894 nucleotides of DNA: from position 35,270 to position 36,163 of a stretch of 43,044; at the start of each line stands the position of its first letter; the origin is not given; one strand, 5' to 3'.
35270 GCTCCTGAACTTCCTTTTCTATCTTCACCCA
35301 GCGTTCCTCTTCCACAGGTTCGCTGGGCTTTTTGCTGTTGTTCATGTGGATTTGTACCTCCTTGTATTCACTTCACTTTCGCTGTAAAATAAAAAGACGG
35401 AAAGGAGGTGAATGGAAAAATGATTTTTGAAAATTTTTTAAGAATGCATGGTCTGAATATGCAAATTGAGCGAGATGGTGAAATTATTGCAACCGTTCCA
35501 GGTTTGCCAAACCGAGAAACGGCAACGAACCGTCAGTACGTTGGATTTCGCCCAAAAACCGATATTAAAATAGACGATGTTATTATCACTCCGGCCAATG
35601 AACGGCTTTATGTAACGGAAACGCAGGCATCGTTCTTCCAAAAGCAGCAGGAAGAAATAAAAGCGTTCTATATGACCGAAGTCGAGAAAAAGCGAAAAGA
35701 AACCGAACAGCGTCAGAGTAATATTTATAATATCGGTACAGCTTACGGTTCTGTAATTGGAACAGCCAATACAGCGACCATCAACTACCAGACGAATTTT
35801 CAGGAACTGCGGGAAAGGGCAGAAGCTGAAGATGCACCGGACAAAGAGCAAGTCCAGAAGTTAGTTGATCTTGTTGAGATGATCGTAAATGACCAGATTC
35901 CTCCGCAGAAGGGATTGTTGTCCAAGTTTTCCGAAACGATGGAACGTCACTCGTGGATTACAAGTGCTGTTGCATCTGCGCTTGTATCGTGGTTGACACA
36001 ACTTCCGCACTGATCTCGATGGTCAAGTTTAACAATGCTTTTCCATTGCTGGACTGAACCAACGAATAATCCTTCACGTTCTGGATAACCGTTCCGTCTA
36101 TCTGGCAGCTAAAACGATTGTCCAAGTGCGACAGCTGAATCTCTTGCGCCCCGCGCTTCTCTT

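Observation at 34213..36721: Three tandem promoter-ORF-terminator morons embedded antisense inside the early lytic operon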

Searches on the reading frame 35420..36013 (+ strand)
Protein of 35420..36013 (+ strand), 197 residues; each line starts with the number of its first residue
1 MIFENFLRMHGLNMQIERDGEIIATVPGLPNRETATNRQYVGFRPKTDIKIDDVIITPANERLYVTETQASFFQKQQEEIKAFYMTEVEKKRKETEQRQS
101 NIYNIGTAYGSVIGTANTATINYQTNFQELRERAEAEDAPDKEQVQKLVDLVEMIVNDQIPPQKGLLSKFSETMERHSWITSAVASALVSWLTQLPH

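Call 5: search_protein_families(library=pfam, proteins=[window:35420-36013:+], max_evalue=0.1)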
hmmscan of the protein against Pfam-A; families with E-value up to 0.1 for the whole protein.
window:35420-36013:+ (197 aa): 3 families
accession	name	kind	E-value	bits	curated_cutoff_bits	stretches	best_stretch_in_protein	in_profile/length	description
PF12931.13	TPR_Sec16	-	0.035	14.3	22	1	80-190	42-143/298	Sec16 Sec23-binding domain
PF03612.19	EIIBC-GUT_N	-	0.068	13.3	22.8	1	60-119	119-178/184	Sorbitol phosphotransferase enzyme II N-terminus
PF22785.1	Tc-R-P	-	0.072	14.1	27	0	115-160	35-80/106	Polymorphic toxin system, DSP-PTPase phosphatase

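Call 6: search_protein_families(library=phrogs, proteins=[window:35420-36013:+], max_evalue=0.1)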
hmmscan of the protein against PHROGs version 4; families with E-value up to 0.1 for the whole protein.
window:35420-36013:+ (197 aa): 2 families
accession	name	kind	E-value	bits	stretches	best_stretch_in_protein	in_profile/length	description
phrog_21028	-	unknown function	4.9e-17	63.5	1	89-189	82-185/191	-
phrog_38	-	head and packaging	0.074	12.7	1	38-176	162-282/760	terminase large subunit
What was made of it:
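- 35420..36013 (+): Cargo gene B, 197 aa. It has an N-terminal beta-barrel (residues 1-98), a conserved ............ linker and a helical C-terminal module that ends in an amphipathic helix. It matches phrog_21028 at 4.9e-17 (call 6).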

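Call 11: search_protein_families(library=padloc, proteins=[window:35420-36013:+], max_evalue=0.1)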
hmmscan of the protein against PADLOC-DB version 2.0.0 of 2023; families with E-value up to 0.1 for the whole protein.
window:35420-36013:+ (197 aa): 0 families

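Call 13: find_homologous_proteins(query=window:35420-36013:+)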
Query window:35420-36013:+ (197 aa): 81 proteins with E <= 0.001 among 163 candidates.
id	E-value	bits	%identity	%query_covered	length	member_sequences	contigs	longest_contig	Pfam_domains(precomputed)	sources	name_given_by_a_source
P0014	1.3e-123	428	99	100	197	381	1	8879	-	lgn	-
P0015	5.9e-122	422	98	100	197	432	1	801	-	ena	-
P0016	4.7e-117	406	92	100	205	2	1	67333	-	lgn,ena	-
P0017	1.8e-112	391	88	100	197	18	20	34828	-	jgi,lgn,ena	-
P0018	2.4e-112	391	88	100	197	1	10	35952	-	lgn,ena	-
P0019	4.2e-112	390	87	100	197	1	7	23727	-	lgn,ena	-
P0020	9.3e-112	389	87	100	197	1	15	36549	-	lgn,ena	-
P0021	1.2e-111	389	88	100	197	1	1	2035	-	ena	-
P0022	1.7e-111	388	86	100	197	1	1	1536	-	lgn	-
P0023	1.7e-111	388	86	100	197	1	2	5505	-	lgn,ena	-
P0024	1.8e-111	388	88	100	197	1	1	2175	-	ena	-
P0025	2.5e-111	388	86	100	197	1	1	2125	-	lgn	-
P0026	2.5e-111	388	86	100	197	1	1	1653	-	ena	-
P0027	3.2e-111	387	86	100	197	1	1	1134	-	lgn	-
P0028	8.3e-111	386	86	100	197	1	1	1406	-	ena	-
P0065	2.2e-56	209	48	97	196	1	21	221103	-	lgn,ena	-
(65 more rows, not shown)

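Call 18: find_encoding_contigs(protein=P0065, flank=6000, max_places=4)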
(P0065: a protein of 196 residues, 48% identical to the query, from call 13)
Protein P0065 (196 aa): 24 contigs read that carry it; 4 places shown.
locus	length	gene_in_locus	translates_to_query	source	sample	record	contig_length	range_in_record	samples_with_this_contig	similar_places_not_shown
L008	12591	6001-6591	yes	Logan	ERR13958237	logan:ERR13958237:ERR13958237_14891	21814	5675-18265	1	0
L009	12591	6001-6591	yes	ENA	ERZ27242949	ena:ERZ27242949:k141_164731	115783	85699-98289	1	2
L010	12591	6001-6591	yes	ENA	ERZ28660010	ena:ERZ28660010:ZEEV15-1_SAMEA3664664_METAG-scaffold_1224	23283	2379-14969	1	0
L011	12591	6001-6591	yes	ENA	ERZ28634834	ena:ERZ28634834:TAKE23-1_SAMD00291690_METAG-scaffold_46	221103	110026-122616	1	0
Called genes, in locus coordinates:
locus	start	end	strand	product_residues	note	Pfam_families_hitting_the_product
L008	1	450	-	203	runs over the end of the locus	-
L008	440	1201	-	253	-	PF07848:PaaX (faint)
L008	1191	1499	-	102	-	PF24608:PDDEXK_15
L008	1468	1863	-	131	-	-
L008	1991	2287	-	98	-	-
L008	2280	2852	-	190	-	-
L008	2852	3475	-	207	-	PF06378:SSAP_Sak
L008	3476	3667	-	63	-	-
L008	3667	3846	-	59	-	-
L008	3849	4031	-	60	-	-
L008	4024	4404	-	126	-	PF12957:DUF3846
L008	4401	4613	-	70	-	-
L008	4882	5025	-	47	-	-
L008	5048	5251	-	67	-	-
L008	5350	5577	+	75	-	-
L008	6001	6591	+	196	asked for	-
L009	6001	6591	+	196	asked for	-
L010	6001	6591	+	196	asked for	-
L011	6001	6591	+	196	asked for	-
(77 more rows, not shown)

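Call 23: find_related_loci(query=A1, collection=viral_contigs, flank=6000)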
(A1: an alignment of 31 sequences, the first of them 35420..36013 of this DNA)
Query A1 (197 aa) in viral_contigs; peptide patterns used: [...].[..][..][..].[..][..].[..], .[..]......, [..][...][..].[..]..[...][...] (x = any residue, [..] = any of these).
158 stretches matched a pattern; 97 encode a relative of the query (tblastn E <= 1e-3); the best 80 are kept; 80 distinct loci.
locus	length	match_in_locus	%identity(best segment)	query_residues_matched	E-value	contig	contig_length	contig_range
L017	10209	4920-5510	100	1-197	5e-134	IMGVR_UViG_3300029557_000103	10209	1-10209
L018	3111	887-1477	100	1-197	4e-139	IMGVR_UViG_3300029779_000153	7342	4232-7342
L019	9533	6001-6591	100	1-197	5e-134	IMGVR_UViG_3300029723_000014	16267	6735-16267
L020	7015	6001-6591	100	1-197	5e-134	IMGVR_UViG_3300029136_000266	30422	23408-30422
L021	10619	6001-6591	100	1-197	5e-134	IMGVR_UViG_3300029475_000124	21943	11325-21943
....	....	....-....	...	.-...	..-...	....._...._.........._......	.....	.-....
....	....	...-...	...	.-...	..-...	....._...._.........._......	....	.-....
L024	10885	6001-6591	100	1-197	5e-134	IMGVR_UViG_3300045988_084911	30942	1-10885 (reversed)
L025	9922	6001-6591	100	1-197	5e-134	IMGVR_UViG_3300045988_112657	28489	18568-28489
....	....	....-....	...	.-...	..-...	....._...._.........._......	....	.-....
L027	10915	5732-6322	100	1-197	5e-134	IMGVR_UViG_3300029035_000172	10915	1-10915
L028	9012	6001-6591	100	1-197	5e-134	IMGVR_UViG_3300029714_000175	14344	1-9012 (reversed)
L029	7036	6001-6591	100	1-197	5e-134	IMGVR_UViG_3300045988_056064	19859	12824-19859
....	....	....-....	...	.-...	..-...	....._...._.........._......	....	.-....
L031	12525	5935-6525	100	1-197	5e-134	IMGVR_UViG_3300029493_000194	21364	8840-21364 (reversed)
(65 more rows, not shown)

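Call 27: predict_structure(alignment_id=A1)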
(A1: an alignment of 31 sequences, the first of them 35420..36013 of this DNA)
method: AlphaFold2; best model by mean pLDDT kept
length: 197 residues; sequences in the alignment: 31
mean_pLDDT: 78.5   pTM: 0.47
mean pLDDT of the five models: 78.5, 77.4, 76.5, 74.9, 73.9
residues with pLDDT >= 90: 61; 70-90: 94; 50-70: 14; < 50: 28
segments of 3 or more residues with pLDDT < 50: 99-124
pLDDT, mean of each block of 10 residues (from residue 1): 83 95 95 88 94 95 94 85 90 64 45 44 61 78 85 80 76 79 74 60
secondary structure, 60 per line:
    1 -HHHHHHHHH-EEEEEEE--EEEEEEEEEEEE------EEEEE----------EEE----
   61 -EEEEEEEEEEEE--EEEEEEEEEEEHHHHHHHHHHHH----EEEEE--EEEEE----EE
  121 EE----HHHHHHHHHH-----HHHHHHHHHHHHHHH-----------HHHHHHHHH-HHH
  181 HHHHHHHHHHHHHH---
elements in order: H2-10 E12-18 E21-32 E39-43 E54-56 E62-73 E76-86 H87-98 E103-107 E110-114 E119-122 H127-136 H142-156 H168-176 H178-194
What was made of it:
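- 35420..36013 (+): The model has pLDDT 78.5 (call 27).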

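Call 32: fold_search(model_id=the predicted structure, library=pdb)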
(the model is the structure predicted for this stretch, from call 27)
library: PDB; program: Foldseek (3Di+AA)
matches with E <= 10: 649; with E <= 0.001: 0
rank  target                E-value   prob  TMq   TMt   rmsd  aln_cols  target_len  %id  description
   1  8vhx_F                7.6e-03  1.00  0.32  0.51   6.3       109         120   10  Cryo-EM of neck of bacteriophage Chi (released 2024-10-02)
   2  9l0e_A                9.5e-03  0.98  0.23  0.35  10.0       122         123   12  Cryo-EM structure of bacteriophage T1 stopper-tail terminator (released 2025-03-12)
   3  8zdj_M                1.3e-02  1.00  0.30  0.50   4.9       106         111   14  Cryo-EM structure of Mycobacteriophage Douge genome-packed connector (gp5, gp9, gp10, gp12 and gp13) (released 2025-06-25)
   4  8zdl_M                3.4e-02  1.00  0.29  0.49   5.4       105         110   14  Cryo-EM structure of Mycobacteriophage Douge genome-free connector (gp5, gp9, gp10, gp12 and gp13) (released 2025-06-25)
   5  9jlf_C                5.3e-02  1.00  0.33  0.51   6.6       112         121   10  Cryo-EM Structure of Bacteriophage FCWL1 head-to-tail interface (released 2025-01-22)
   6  9gb5_G                8.0e-02  0.84  0.24  0.36  10.6       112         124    7  Contracted phiCD508 neck (released 2025-03-26)
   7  8fop_B                8.0e-02  0.41  0.19  0.25   9.2       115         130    7  Structure of Agrobacterium tumefaciens bacteriophage Milano curved tail (released 2024-01-17)
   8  7nhp_2                9.0e-02  0.51  0.20  0.30  14.3       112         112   13  Structure of PSII-I (PSII with Psb27, Psb28, and Psb34) (released 2021-05-05)
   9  9xps_B                9.0e-02  0.41  0.22  0.11  19.2       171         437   12  The neck structure of the Phage Phikz (released 2026-02-11)
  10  2ol5_B                9.0e-02  0.33  0.22  0.23  23.8       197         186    9  Crystal Structure of a protease synthase and sporulation negative regulatory protein PAI 2 from Bacillus stearothermop (released 2007-02-20)
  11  5kgo_D                1.0e-01  0.41  0.20  0.18  10.2       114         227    9  Structure of K. pneumonia MrkH-c-di-GMP complex (released 2016-08-17)
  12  9qpe_F                1.1e-01  0.72  0.23  0.37   6.2        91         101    5  Hcp3-Tce1 complex from the Pseudomonas aeruginosa Type VI Secretion System (released 2026-04-08)
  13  8fop_C                1.1e-01  0.35  0.19  0.25   9.5       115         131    7  Structure of Agrobacterium tumefaciens bacteriophage Milano curved tail (released 2024-01-17)
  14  9vne_B                1.3e-01  0.84  0.24  0.41   6.6        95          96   12  Bacteroides fragilis NCTC9343 T6SS Hcp2-Hcp3 heterohexamer complex (released 2026-01-21)
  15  7dxa_A                1.3e-01  0.44  0.21  0.32  13.7       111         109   15  PSII intermediate Psb28-RC47 (released 2021-06-30)
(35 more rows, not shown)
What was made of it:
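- On Phage head-tail connector, stopper or head-closure proteins (SPP1 gp16-like fold), for the N-terminal domain of B: In the PDB the best E is 7.6e-3 with target-normalised TM-score about 0.5 (call 32).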

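Call 41: search_dna_similar(query=window:35420-36013:+, collection=phages, mode=protein, max_evalue=0.001, max_rows=40)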
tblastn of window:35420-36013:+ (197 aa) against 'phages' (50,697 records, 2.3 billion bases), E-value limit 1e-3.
Records with a match: 3; places in all: 3; records where one place covers at least 80% of the query: 1.
Best place of each record, by identity: 95-99% 1; <60% 2.
By first word of the organism name: Clostridium 2; Bacteriophage 1.
By host as written in the record: - 3.
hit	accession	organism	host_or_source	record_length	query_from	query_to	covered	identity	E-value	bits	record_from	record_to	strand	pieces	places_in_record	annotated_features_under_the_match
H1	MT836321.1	Bacteriophage sp.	human fecal samples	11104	1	197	100%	95.9%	2e-117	371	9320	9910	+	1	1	record has no annotation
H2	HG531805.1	Clostridium phage CDMH1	-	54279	81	190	56%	27.4%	5e-6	52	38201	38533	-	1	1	CDHM1_gp51: conserved hypothetical protein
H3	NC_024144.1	Clostridium phage CDMH1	-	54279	81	190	56%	27.4%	5e-6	52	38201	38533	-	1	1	CDHM1_gp51: hypothetical protein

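Call 42: get_annotated_region(hit=H3, flank=5000)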
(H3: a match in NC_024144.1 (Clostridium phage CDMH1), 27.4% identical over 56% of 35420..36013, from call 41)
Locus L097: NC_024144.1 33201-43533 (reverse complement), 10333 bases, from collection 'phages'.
description: Clostridium phage CDMH1 complete genome.
organism: Clostridium phage CDMH1 (NCBI taxid 1411095)
taxonomy: Viruses; Duplodnaviria; Heunggongvirae; Uroviricota; Caudoviricetes; Yongloolinvirus; Yongloolinvirus CDMH1
host: -; source: -; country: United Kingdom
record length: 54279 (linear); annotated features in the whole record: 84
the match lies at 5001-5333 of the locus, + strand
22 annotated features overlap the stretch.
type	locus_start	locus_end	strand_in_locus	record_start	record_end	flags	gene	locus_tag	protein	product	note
CDS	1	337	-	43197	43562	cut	CDHM1_gp63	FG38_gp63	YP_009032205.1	hypothetical protein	-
CDS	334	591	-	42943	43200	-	CDHM1_gp62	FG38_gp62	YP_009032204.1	hypothetical protein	-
CDS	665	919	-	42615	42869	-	CDHM1_gp61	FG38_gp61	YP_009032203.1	hypothetical protein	-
CDS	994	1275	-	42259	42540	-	CDHM1_gp60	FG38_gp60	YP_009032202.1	single-stranded DNA-binding protein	-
CDS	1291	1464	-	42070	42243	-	CDHM1_gp59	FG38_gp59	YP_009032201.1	hypothetical protein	-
CDS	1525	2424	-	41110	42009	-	CDHM1_gp58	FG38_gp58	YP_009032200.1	DnaD domain protein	-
CDS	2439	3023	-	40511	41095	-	CDHM1_gp57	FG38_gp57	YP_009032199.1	ERF family protein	-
CDS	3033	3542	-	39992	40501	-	CDHM1_gp56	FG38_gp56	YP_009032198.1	siphovirus Gp157 family protein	-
CDS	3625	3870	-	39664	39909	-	CDHM1_gp55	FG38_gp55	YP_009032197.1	hypothetical protein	-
CDS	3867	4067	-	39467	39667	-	CDHM1_gp54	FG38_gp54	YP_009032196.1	consaerved hypothetical protein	-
CDS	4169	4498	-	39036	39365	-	CDHM1_gp53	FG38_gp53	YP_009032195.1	excisionase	-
CDS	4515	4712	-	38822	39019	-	CDHM1_gp52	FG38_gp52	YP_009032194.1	helix-turn-helix transcriptional regulator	-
CDS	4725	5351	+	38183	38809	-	CDHM1_gp51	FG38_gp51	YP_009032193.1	hypothetical protein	-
CDS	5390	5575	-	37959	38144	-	CDHM1_gp50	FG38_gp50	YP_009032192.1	hypothetical protein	-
CDS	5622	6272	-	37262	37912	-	CDHM1_gp49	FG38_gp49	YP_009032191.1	putative anti-repressor protein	-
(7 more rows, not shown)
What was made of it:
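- The same layout, a cargo gene antisense within the early region, is seen in C. difficile phage CDMH1 (gp47, gp51) (call 42).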

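Call 43: fold_search(model_id=the predicted structure, library=viral)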
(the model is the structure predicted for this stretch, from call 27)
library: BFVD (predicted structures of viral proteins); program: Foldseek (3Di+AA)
matches with E <= 10: 1034; with E <= 0.001: 3
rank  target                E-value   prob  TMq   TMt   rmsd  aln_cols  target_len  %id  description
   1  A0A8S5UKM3            2.2e-04  1.00  0.30  0.46   6.3       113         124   11  Uncharacterized protein [Myoviridae sp. ctQf419]
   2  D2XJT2                4.4e-04  1.00  0.34  0.54   5.3       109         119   12  Head-to-tail connector complex protein [Escherichia phage K1ind3]
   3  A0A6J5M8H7            6.6e-04  1.00  0.34  0.45   8.4       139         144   13  Uncharacterized protein [uncultured Caudovirales phage]
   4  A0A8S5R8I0            1.5e-03  1.00  0.36  0.61   3.4       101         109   16  HTH domain protein [virus sp. ctWpE22]
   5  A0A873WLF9            2.0e-03  1.00  0.35  0.48   7.6       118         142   12  (no name in the UniProt tables at hand)
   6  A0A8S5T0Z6            2.0e-03  1.00  0.31  0.47   6.4       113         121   13  Closure knob [Siphoviridae sp. ctiJm4]
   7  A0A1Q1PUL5            2.4e-03  1.00  0.34  0.43   5.3       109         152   11  Tail protein [Escherichia phage G_AB-2017]
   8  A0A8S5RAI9            2.6e-03  1.00  0.33  0.56   4.9       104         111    9  Uncharacterized protein [virus sp. ctLl75]
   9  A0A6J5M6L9            3.0e-03  1.00  0.33  0.52   4.9       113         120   10  Uncharacterized protein [uncultured Caudovirales phage]
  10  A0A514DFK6            3.1e-03  1.00  0.24  0.40   8.5        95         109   17  (no name in the UniProt tables at hand)
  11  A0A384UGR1            3.7e-03  1.00  0.33  0.53   5.3       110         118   10  (no name in the UniProt tables at hand)
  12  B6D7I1                3.7e-03  1.00  0.28  0.46   5.8       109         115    7  (no name in the UniProt tables at hand)
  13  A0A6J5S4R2            4.0e-03  1.00  0.29  0.51   5.6        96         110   17  Head-tail adaptor protein [uncultured Caudovirales phage]
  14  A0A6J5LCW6            4.2e-03  1.00  0.30  0.42   5.1        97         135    5  Uncharacterized protein [uncultured Caudovirales phage]
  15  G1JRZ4                5.3e-03  1.00  0.25  0.42   8.8       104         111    9  (no name in the UniProt tables at hand)
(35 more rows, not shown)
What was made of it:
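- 35420..36013 (+): Foldseek hits phage head-tail connector or stopper proteins at E = 2e-4 to 1e-2 (calls 32, 43).
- On Phage head-tail connector, stopper or head-closure proteins (SPP1 gp16-like fold), for the N-terminal domain of B: In BFVD the best E is 2.2e-4 with target-normalised TM-score 0.45-0.6 (call 43).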

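Call 64: search_solved_structures(query=A1, max_evalue=1)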
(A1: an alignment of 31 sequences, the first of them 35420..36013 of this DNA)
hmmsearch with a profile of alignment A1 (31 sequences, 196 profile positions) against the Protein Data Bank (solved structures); distinct sequences matched with E-value up to 1: 2.
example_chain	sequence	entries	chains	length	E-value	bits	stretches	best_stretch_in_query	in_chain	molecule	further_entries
3wkl_A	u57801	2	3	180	0.7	12.8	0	11-49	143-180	Putative Zinc Metalloprotease AQ_1964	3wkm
7cqd_A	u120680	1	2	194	0.92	12.5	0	11-49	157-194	Putative zinc metalloprotease aq_1964,PA14 from Podoplanin,Putative zinc metalloprotease a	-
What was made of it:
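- On Phage head-tail connector, stopper or head-closure proteins (SPP1 gp16-like fold), for the N-terminal domain of B: There is no sequence-level match (call 64).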

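Call 75: search_protein_representatives(alignment_id=A1)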
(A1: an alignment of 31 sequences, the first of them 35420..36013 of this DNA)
Query: 31 sequences, 196 profile positions. Proteins with E-value up to 0.001 (for the whole library): 577; up to 1e-10: 285; up to 1e-30: 94. The best 150 are listed.
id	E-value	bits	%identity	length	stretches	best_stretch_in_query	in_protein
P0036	5.6e-95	333.0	-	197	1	2-195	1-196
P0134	2.6e-85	301.5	-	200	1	1-195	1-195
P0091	1.5e-76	272.9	-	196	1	3-195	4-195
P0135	1.6e-70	253.2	-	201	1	3-196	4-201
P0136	8.4e-65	234.5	-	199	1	3-194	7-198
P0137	1.1e-64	234.2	-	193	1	4-196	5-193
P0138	1.5e-64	233.7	-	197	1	2-194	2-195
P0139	2.2e-64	233.1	-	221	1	3-193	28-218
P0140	5.3e-64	231.9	-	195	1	5-194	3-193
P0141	2.6e-63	229.7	-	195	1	3-194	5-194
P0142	4.4e-63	228.9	-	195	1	3-194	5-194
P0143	1.5e-62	227.2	-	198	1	5-195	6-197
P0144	3.5e-62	226.0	-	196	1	3-194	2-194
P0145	1.6e-61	223.8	-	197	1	2-194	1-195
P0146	7.2e-61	221.7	-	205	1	3-192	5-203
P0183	5.5e-42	160.1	-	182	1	88-195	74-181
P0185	1.7e-40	155.2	-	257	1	79-194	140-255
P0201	3.2e-35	138.0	-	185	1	94-192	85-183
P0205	1.2e-34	136.2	-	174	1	85-195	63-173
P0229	1.1e-28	116.7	-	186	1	96-193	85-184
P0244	5.7e-26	107.8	-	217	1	90-192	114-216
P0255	3.0e-24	102.2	-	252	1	86-192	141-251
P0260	8.9e-23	97.4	-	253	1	91-193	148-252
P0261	9.5e-23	97.3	-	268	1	36-192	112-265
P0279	4.7e-21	91.8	-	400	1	2-103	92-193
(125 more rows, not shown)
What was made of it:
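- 35420..36013 (+): There are 81 homologues (call 13) and 577 clusters at 50% identity (call 75).
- B belongs to a family of at least 577 clusters (call 75).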

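Call 76: search_protein_families(library=pfam, proteins=[P0183, P0185, P0201, P0205, P0229, P0244, P0255, P0260, P0261, P0279], max_evalue=0.01)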
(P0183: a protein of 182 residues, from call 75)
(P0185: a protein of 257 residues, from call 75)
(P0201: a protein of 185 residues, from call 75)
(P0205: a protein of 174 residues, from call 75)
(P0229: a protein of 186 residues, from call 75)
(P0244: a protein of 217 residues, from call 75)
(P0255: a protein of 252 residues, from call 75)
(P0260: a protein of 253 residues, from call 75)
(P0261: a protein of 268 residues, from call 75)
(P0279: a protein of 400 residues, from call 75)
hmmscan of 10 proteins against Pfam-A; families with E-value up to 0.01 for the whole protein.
P0183 (182 aa): 0 families

P0185 (257 aa): 0 families

P0201 (185 aa): 1 family
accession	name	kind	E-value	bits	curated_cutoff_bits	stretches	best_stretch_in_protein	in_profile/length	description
PF14680.12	FANCI_HD2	-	0.00015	21.6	25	1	119-180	14-75/230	FANCI helical domain 2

P0205 (174 aa): 0 families

P0229 (186 aa): 1 family
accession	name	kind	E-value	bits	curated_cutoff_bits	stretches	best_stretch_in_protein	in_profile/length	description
PF12931.13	TPR_Sec16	-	0.0023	18.2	22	1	73-171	45-134/298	Sec16 Sec23-binding domain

P0244 (217 aa): 4 families
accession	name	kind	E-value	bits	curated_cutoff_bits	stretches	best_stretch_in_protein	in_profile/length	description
PF01381.28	HTH_3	-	5e-13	49.3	23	1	7-60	1-55/55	Helix-turn-helix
PF13560.12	HTH_31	-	9.5e-08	32.7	27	1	5-57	4-58/64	Helix-turn-helix domain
PF12844.13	HTH_19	-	7.3e-05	23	30.2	1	6-62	3-60/64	Helix-turn-helix domain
PF13443.12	HTH_26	-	0.00097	19.8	22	1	6-57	1-54/63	Cro/C1-type HTH DNA-binding domain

P0255 (252 aa): 0 families

P0260 (253 aa): 1 family
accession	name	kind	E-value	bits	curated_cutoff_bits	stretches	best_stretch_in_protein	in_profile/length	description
PF24571.2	HEAT_SCC3-SA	-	0.007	16.8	25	0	180-231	125-176/261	Cohesin subunit SCC3/SA, HEAT-repeats domain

P0261 (268 aa): 0 families

P0279 (400 aa): 0 families
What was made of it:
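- The C-terminal module of B is also found fused to a Cro/C1-type HTH (P0244, call 76).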

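Call 81: search_protein_families(library=ncbifam, proteins=[window:35420-36013:+], max_evalue=0.1)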
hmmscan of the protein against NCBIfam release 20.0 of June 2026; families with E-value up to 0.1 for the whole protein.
window:35420-36013:+ (197 aa): 0 families
